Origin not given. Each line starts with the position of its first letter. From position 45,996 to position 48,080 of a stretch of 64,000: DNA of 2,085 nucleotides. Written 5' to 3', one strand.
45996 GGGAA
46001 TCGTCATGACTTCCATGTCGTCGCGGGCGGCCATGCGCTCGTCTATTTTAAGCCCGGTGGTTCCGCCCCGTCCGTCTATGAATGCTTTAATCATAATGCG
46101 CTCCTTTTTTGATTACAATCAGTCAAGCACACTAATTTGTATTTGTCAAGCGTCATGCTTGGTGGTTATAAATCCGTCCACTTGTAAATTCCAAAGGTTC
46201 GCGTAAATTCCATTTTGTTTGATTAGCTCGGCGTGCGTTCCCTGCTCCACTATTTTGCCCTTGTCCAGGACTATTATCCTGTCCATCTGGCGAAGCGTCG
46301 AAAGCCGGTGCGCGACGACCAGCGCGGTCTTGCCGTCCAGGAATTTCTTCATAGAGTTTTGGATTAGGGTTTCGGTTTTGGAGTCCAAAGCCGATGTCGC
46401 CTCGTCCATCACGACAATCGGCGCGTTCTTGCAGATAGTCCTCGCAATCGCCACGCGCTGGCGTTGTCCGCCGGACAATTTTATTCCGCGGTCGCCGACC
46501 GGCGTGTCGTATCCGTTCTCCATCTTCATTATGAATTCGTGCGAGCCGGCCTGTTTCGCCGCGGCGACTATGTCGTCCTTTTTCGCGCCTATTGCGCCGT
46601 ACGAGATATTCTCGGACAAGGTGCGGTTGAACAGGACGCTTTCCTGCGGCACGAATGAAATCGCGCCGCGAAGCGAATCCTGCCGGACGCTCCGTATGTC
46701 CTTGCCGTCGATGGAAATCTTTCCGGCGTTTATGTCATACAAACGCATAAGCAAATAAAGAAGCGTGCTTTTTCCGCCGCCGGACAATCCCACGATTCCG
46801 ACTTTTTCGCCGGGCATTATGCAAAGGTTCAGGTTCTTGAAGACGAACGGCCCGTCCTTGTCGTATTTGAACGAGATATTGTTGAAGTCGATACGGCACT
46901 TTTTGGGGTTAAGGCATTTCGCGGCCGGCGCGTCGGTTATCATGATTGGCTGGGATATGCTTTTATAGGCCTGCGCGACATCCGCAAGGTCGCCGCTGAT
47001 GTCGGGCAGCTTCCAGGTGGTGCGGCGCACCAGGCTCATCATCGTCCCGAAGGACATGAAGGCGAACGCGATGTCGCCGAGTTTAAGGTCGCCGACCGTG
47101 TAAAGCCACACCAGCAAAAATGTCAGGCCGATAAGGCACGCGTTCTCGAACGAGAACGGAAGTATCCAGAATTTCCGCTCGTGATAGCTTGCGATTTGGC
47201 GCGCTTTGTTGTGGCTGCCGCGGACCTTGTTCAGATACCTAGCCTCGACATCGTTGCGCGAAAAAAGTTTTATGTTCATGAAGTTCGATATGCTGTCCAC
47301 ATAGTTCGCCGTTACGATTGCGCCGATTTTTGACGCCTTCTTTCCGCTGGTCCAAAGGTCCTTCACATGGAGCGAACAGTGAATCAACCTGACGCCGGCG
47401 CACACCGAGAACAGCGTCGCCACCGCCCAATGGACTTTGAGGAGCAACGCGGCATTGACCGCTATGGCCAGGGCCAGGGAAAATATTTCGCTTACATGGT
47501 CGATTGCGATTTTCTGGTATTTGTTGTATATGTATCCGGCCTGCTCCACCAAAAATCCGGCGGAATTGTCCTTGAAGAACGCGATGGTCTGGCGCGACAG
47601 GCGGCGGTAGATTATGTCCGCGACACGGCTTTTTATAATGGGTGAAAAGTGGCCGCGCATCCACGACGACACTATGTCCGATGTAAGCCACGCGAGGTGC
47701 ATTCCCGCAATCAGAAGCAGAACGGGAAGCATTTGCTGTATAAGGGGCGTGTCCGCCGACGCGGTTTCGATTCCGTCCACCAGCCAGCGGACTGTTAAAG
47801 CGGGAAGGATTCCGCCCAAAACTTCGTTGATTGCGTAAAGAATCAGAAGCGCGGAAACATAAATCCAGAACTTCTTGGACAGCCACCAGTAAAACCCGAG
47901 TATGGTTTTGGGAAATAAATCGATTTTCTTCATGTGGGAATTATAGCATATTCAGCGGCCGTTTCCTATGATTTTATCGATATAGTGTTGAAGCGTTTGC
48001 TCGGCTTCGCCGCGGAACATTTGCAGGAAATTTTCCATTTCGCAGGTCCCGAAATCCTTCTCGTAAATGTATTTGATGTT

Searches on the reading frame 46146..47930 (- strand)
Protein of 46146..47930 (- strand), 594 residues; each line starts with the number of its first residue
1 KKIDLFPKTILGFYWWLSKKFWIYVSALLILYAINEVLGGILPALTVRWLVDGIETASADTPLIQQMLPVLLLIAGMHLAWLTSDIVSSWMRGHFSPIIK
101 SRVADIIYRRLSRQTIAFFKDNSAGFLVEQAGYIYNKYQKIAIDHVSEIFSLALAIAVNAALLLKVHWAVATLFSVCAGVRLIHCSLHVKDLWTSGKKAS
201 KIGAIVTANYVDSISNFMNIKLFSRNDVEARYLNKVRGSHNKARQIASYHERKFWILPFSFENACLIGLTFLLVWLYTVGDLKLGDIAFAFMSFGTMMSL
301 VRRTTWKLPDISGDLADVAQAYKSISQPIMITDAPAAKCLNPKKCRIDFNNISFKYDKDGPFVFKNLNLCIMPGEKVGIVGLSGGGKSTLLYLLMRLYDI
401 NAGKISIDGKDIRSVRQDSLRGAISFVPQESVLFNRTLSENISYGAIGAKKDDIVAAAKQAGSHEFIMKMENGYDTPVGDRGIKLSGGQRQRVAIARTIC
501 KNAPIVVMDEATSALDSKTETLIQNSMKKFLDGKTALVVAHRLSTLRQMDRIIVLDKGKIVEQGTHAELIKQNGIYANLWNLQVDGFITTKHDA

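Call 65: search_protein_families(library=pfam, proteins=[window:46146-47930:-], max_evalue=0.001)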
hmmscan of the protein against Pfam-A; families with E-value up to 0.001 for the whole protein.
window:46146-47930:- (594 aa): 3 families
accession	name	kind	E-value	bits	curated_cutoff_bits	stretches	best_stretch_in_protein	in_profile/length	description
PF00005.33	ABC_tran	-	5.8e-32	111.6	25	1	364-513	1-137/137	ABC transporter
PF02463.25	SMC_N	-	6e-08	32.8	40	1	391-555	135-211/220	RecF/RecN/SMC N terminal domain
PF00664.28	ABC_membrane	-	1.7e-06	28.4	28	1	28-299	4-272/274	ABC transporter transmembrane region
